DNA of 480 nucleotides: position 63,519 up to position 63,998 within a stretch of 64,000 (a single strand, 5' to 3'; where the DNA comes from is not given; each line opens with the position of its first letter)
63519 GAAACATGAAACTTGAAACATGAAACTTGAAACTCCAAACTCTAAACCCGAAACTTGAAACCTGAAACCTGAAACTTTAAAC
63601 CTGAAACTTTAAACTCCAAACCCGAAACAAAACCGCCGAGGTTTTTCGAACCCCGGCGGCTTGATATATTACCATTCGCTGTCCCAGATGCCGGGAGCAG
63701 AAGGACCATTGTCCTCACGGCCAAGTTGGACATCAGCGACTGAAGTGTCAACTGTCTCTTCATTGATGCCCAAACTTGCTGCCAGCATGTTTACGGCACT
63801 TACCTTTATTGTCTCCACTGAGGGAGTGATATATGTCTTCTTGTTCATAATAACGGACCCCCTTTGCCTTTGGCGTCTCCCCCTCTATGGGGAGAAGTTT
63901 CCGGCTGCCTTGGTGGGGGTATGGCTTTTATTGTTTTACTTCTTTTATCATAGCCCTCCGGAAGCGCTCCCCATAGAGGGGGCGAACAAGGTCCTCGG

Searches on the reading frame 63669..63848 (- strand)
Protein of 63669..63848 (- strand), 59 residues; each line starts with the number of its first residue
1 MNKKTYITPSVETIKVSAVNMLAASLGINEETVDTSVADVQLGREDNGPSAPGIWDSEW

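Call 56: search_protein_families(library=ncbifam, proteins=[window:63669-63848:-], max_evalue=0.1)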
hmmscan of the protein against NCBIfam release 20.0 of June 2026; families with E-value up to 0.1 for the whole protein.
window:63669-63848:- (59 aa): 0 families

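Call 57: search_protein_families(library=pfam, proteins=[window:63669-63848:-], max_evalue=0.1)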
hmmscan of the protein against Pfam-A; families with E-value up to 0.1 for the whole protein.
window:63669-63848:- (59 aa): 0 families

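Call 58: find_encoding_contigs(protein=window:63669-63848:-, flank=8000, max_places=4)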
Protein window:63669-63848:- (59 aa): 3 contigs read that carry it; 3 places shown.
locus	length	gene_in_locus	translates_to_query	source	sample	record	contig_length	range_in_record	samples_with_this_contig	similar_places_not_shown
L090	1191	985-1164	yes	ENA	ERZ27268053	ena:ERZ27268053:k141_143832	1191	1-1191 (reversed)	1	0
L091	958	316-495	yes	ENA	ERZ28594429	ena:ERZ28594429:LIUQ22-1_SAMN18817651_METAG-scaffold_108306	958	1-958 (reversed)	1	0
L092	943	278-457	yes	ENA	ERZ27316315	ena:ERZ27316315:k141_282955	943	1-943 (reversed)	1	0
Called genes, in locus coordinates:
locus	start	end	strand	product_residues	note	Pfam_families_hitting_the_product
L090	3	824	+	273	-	?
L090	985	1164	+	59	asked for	-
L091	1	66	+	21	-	?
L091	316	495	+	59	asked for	-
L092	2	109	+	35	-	?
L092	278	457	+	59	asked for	-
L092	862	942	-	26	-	?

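Call 59: search_protein_families(library=pfam, proteins=[L090:3-824:+], max_evalue=0.01)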
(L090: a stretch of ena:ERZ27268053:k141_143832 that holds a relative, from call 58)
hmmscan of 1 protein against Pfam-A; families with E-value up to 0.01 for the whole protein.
L090:3-824:+ (273 aa): 0 families

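Call 88: find_related_loci(query=A6, collection=metagenome_contigs, flank=10000)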
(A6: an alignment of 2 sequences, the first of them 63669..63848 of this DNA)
Query A6 (59 aa) in metagenome_contigs; peptide patterns used: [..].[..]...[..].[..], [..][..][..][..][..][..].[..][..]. (x = any residue, [..] = any of these).
202 stretches matched a pattern; 3 encode a relative of the query (tblastn E <= 1e-3); 3 distinct loci.
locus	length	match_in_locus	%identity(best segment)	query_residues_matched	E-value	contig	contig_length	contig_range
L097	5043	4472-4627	43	1-59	2e-9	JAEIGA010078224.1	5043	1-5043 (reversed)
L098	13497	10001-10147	36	1-59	2e-7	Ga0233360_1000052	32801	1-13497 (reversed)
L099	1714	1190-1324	43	1-44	5e-6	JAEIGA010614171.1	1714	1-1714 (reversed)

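Call 103: search_protein_families(library=ncbifam, proteins=[L090:3-824:+, L098:3340-9960:+, L097:2007-4352:+, L099:1-1107:+], max_evalue=0.1)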
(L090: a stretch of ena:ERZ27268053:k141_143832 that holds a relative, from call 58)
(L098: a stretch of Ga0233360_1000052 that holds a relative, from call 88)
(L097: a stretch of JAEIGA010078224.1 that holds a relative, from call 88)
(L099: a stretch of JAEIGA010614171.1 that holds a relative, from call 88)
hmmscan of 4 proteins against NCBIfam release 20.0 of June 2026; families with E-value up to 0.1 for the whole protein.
L090:3-824:+ (273 aa): 1 family
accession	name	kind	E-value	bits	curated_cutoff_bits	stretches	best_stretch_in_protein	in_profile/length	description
TIGR04183.1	Por_Secre_tail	domain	0.065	13.2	23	1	236-260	13-37/72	T9SS type A sorting domain-containing protein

L098:3340-9960:+ (2207 aa): 2 families
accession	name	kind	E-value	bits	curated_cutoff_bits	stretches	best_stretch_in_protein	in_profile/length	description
NF052328.1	NeuramTDE0471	equivalog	5e-69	233.4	900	1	1172-1603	77-501/538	neuraminidase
NF010489.0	PRK13911.1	equivalog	0.038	13.7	503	1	56-116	39-99/250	exodeoxyribonuclease III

L097:2007-4352:+ (782 aa): 0 families

L099:1-1107:+ (369 aa): 0 families
